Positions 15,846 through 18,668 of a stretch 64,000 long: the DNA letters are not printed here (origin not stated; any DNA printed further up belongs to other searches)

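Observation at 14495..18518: Candidate undescribed system: a cyclic-nucleotide-gated transmembrane electron conduit (cNMP x2, BFD, FNR and membrane-domain fusion, plus a pentahaem cytochrome c and a DUF3365 haem-c protein)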

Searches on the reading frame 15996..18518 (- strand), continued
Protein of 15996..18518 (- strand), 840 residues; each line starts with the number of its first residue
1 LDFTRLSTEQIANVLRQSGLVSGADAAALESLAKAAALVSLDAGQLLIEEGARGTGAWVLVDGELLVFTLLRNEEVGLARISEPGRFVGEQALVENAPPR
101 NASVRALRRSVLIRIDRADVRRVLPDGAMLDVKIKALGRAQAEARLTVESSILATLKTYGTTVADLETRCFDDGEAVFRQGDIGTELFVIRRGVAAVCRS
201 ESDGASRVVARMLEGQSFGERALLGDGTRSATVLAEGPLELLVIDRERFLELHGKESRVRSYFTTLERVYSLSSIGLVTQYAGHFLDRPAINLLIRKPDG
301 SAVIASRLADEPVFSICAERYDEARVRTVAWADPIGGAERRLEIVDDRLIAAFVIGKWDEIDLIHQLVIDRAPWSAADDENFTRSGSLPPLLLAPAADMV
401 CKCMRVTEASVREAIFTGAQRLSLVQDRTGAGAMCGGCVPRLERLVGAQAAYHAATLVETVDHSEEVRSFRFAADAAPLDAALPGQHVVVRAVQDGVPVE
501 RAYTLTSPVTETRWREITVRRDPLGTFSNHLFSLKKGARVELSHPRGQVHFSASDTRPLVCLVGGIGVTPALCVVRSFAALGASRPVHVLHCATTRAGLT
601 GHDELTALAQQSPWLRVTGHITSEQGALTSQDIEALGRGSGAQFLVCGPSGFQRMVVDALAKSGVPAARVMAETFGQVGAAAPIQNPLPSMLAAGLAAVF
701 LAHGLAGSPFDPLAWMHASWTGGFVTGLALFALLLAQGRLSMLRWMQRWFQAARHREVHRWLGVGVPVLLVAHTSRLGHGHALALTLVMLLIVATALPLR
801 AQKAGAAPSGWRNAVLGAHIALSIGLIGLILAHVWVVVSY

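Call 80: fold_search(model_id=the predicted structure, library=pdb)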
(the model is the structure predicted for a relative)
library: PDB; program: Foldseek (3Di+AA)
matches with E <= 10: 1533; with E <= 0.001: 873
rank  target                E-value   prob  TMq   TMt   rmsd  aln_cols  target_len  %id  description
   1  5j3u                  7.2e-18  1.00  0.14  0.43  16.6       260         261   28  Co-crystal structure of the regulatory domain of Toxoplasma gondii PKA with cAMP (released 2016-04-20)
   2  1ne4                  1.2e-17  1.00  0.14  0.39  14.6       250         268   33  Crystal Structure of Rp-cAMP Binding R1a Subunit of cAMP-dependent Protein Kinase (released 2004-01-13)
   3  2qcs_B                6.8e-17  1.00  0.14  0.36  18.8       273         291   28  A complex structure between the Catalytic and Regulatory subunit of Protein Kinase A that represents the inhibited sta (released 2007-11-06)
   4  6byr_B                1.8e-16  1.00  0.14  0.35  18.6       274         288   29  Structures of the PKA RI alpha holoenzyme with the FLHCC driver J-PKAc alpha or native PKAc alpha (released 2019-04-03)
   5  7lv3_B                3.1e-16  1.00  0.13  0.18  26.3       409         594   17  Crystal structure of human protein kinase G (PKG) R-C complex in inhibited state (released 2022-08-24)
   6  4x6r_B                3.8e-16  1.00  0.14  0.36  18.9       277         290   29  An Isoform-specific Myristylation Switch Targets RIIb PKA Holoenzymes to Membranes (released 2015-07-22)
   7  6no7_B                5.6e-16  1.00  0.14  0.37  18.6       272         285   29  Crystal Structure of the full-length wild-type PKA RIa Holoenzyme (released 2019-07-24)
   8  7lv3_A                5.6e-16  1.00  0.13  0.17  26.2       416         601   18  Crystal structure of human protein kinase G (PKG) R-C complex in inhibited state (released 2022-08-24)
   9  1rl3_B                5.9e-16  1.00  0.13  0.40  14.8       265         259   29  Crystal structure of cAMP-free R1a subunit of PKA (released 2004-07-06)
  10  3shr_A                6.8e-16  1.00  0.13  0.36  17.6       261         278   24  Crystal Structure of cGMP-dependent Protein Kinase Reveals Novel Site of Interchain Communication (released 2011-09-21)
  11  4z07_A                7.1e-16  1.00  0.14  0.42  16.6       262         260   24  Co-crystal structure of the tandem CNB (CNB-A/B) domains of human PKG I beta with cGMP (released 2016-04-13)
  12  4z07_C                7.4e-16  1.00  0.13  0.40  17.5       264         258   24  Co-crystal structure of the tandem CNB (CNB-A/B) domains of human PKG I beta with cGMP (released 2016-04-13)
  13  7lz4_D                1.2e-15  1.00  0.14  0.40  14.4       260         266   30  Crystal structure of A211D mutant of Protein Kinase A RIa subunit, a Carney Complex mutation (released 2021-05-26)
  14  6no7_D                1.5e-15  1.00  0.14  0.36  18.7       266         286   30  Crystal Structure of the full-length wild-type PKA RIa Holoenzyme (released 2019-07-24)
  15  6rsx                  1.8e-15  1.00  0.14  0.42  14.2       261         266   25  Regulatory Subunit of cAMP-dependant Protein Kinase A from Euglena gracilis at 1.6 A resolution (released 2020-10-28)
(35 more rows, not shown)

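Call 88: search_protein_families(library=ncbifam, proteins=[L060:380-979:+, L060:979-2151:+, L060:2310-3830:+, L060:5739-6917:+, L060:11540-12379:-, L060:12514-14346:-], max_evalue=1e-8)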
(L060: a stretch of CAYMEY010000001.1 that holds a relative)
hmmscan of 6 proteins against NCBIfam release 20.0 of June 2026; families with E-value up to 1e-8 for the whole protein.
L060:380-979:+ (199 aa): 6 families
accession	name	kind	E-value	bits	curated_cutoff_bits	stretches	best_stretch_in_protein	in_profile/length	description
NF007935.0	PRK10651.1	equivalog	4.7e-10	39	250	1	5-123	4-125/216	two-component system response regulator NarL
NF006900.1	PRK09390.1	equivalog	4e-09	36.3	255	1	9-144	6-141/203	response regulator FixJ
TIGR01818.1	ntrC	equivalog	4.5e-09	35.6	558.6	1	10-135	1-126/463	nitrogen regulation protein NR(I)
NF041367.1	CheY_Halo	equivalog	4.6e-09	36.7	200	1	10-118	1-109/114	chemotaxis protein CheY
NF040534.1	resp_reg_YycF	equivalog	6.3e-09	35.4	340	1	9-152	2-142/231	response regulator YycF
NF007135.0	PRK09581.1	equivalog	8.9e-09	34.7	474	1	5-140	153-289/457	PleD family two-component system response regulator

L060:979-2151:+ (390 aa): 1 family
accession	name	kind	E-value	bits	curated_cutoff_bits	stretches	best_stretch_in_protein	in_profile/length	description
TIGR01728.1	SsuA_fam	subfamily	2.4e-14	53.2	163.5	1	146-258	116-226/290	aliphatic sulfonate ABC transporter substrate-binding protein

L060:2310-3830:+ (506 aa): 1 family
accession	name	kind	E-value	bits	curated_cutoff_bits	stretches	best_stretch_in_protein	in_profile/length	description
TIGR01728.1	SsuA_fam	subfamily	8.1e-09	35.1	163.5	0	258-362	130-230/290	aliphatic sulfonate ABC transporter substrate-binding protein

L060:5739-6917:+ (392 aa): 0 families

L060:11540-12379:- (279 aa): 0 families

L060:12514-14346:- (610 aa): 213 families (the best 25 are shown)
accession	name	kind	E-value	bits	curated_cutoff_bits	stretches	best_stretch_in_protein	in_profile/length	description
NF004514.1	PRK05855.1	equivalog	2e-252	838.9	455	1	36-606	2-577/578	SDR family oxidoreductase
NF005881.0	PRK07832.1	equivalog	8.5e-56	189.2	296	1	339-593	4-259/287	SDR family oxidoreductase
NF004843.0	PRK06194.1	equivalog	2.2e-54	184.8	308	1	340-585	2-258/295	hypothetical protein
NF004196.0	PRK05650.1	equivalog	3.5e-51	173.9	297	1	345-597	3-250/272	SDR family oxidoreductase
NF005878.0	PRK07825.1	subfamily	8.7e-51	172.9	287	1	340-607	5-252/278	short chain dehydrogenase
NF005559.1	PRK07231.1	subfamily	4.2e-50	170.6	215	1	342-569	2-226/249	glucose 1-dehydrogenase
NF004791.0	PRK06138.1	equivalog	2.3e-46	158.1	312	1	342-569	3-228/252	SDR family oxidoreductase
NF006123.0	PRK08267.1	equivalog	4.2e-46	157.3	261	1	345-607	3-256/261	SDR family oxidoreductase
NF004526.0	PRK05872.1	subfamily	3.6e-45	154.3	276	1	340-607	6-265/297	short-chain dehydrogenase/reductase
NF004825.0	PRK06181.1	equivalog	5.7e-44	150.4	215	1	340-607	2-263/268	SDR family oxidoreductase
NF052558.1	MBtsdlDhBudC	equivalog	8.1e-41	140.2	270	1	342-569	1-220/250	meso-2,3-butanediol dehydrogenase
NF005309.0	PRK06841.1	subfamily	3e-39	135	286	1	336-569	7-231/255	GolD/DthD family dehydrogenase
NF004818.0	PRK06172.1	equivalog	1.1e-38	133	336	1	341-568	4-228/253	SDR family oxidoreductase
NF004198.0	PRK05653.1-3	equivalog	3.1e-38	131.6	296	1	343-532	6-196/248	3-oxoacyl-ACP reductase FabG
NF009466.0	PRK12826.1-2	subfamily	5.1e-38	131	222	1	344-569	3-223/248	3-oxoacyl-ACP reductase FabG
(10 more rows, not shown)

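Call 92: search_protein_families(library=pfam, proteins=[L025:5850-9050:+, L034:7854-11183:+, L028:7872-11135:+, L037:7941-10703:+, L027:7035-10352:+, L032:7932-10199:+, L046:7572-10073:+, L045:7641-9941:+, L048:8304-10667:+, L038:4855-8154:+], max_evalue=0.00001)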
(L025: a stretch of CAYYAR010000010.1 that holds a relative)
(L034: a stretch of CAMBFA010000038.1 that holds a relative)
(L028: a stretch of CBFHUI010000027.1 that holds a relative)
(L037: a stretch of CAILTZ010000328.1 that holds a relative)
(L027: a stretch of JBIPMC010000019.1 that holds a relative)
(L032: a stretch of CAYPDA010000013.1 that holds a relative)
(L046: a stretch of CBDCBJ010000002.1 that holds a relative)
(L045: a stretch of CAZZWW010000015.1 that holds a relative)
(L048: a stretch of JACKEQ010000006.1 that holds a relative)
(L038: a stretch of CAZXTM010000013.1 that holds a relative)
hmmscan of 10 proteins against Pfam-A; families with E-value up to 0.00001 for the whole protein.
L025:5850-9050:+ (1066 aa): 3 families
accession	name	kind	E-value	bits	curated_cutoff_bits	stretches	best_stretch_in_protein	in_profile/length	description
PF02898.20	NO_synthase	-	2.9e-127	425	22.7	1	704-1059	6-362/362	Nitric oxide synthase, oxygenase domain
PF00027.35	cNMP_binding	-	3.3e-34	117.2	27.5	2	36-125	2-89/89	Cyclic nucleotide-binding domain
PF04324.20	Fer2_BFD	-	2.7e-06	28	26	1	395-436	1-43/50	BFD-like [2Fe-2S] binding domain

L034:7854-11183:+ (1109 aa): 4 families
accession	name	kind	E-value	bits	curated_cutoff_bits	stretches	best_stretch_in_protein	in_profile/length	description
PF02898.20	NO_synthase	-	1.8e-126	422.4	22.7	1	732-1085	7-361/362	Nitric oxide synthase, oxygenase domain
PF00027.35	cNMP_binding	-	1.5e-22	79.8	27.5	2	65-152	2-87/89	Cyclic nucleotide-binding domain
PF04324.20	Fer2_BFD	-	2e-12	47.7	26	1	424-471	1-49/50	BFD-like [2Fe-2S] binding domain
PF00970.30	FAD_binding_6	-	3.4e-06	27.8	21.1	1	507-570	32-97/99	Oxidoreductase FAD-binding domain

L028:7872-11135:+ (1087 aa): 3 families
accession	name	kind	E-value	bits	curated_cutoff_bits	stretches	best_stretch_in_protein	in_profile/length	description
PF02898.20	NO_synthase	-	1.2e-128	429.5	22.7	1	734-1087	7-361/362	Nitric oxide synthase, oxygenase domain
PF00027.35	cNMP_binding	-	1.6e-23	82.9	27.5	2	66-154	3-89/89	Cyclic nucleotide-binding domain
PF04324.20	Fer2_BFD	-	2e-08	34.9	26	1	420-461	1-43/50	BFD-like [2Fe-2S] binding domain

L037:7941-10703:+ (920 aa): 4 families
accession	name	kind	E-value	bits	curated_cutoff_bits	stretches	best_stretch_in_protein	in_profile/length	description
PF02898.20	NO_synthase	-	1.9e-62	211.8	22.7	1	712-915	6-210/362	Nitric oxide synthase, oxygenase domain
PF00027.35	cNMP_binding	-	9.7e-29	99.6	27.5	2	48-137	2-89/89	Cyclic nucleotide-binding domain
PF04324.20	Fer2_BFD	-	6.8e-07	30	26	1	406-446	2-43/50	BFD-like [2Fe-2S] binding domain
PF00970.30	FAD_binding_6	-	6.8e-06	26.8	21.1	0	472-550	18-96/99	Oxidoreductase FAD-binding domain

L027:7035-10352:+ (1106 aa): 3 families
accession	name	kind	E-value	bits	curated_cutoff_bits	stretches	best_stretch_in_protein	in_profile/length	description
PF02898.20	NO_synthase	-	7.9e-36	124.2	22.7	1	990-1106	7-124/362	Nitric oxide synthase, oxygenase domain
PF00027.35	cNMP_binding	-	8.2e-28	96.7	27.5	2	448-526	2-83/89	Cyclic nucleotide-binding domain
PF04324.20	Fer2_BFD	-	1.2e-06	29.2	26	1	682-724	1-44/50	BFD-like [2Fe-2S] binding domain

L032:7932-10199:+ (755 aa): 3 families
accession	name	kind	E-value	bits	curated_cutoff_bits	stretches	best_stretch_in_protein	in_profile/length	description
PF02898.20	NO_synthase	-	2.3e-138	461.5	22.7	1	392-745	3-359/362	Nitric oxide synthase, oxygenase domain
PF00970.30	FAD_binding_6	-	7.6e-10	39.5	21.1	1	142-233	3-95/99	Oxidoreductase FAD-binding domain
PF04324.20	Fer2_BFD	-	5.9e-09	36.6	26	1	87-132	1-47/50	BFD-like [2Fe-2S] binding domain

L046:7572-10073:+ (833 aa): 3 families
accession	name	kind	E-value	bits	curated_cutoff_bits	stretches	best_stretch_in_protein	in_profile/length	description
PF02898.20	NO_synthase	-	3.7e-138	460.8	22.7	1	444-798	3-360/362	Nitric oxide synthase, oxygenase domain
PF00970.30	FAD_binding_6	-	3.1e-07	31.1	21.1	1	200-276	3-81/99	Oxidoreductase FAD-binding domain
PF04324.20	Fer2_BFD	-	7e-07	29.9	26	1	145-190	1-47/50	BFD-like [2Fe-2S] binding domain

L045:7641-9941:+ (767 aa): 3 families
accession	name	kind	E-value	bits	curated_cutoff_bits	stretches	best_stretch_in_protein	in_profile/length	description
PF02898.20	NO_synthase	-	2.3e-112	376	22.7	1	487-767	5-291/362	Nitric oxide synthase, oxygenase domain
PF04324.20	Fer2_BFD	-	3.6e-07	30.9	26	1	186-231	1-47/50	BFD-like [2Fe-2S] binding domain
PF00970.30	FAD_binding_6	-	4.3e-07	30.6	21.1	1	241-321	3-84/99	Oxidoreductase FAD-binding domain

L048:8304-10667:+ (787 aa): 2 families
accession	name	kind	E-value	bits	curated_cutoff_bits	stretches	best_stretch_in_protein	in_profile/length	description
PF00027.35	cNMP_binding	-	1.3e-27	96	27.5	2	144-223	2-86/89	Cyclic nucleotide-binding domain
PF00487.30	FA_desaturase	-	1.3e-25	91.1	29.7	1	487-746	2-250/253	Fatty acid desaturase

L038:4855-8154:+ (1099 aa): 3 families
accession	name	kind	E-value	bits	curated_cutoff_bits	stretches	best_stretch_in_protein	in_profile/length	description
PF02898.20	NO_synthase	-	1.4e-130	435.9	22.7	1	724-1077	7-361/362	Nitric oxide synthase, oxygenase domain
PF00027.35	cNMP_binding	-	2.3e-22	79.2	27.5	2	80-165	4-87/89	Cyclic nucleotide-binding domain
PF04324.20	Fer2_BFD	-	8.2e-11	42.5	26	1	416-458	1-44/50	BFD-like [2Fe-2S] binding domain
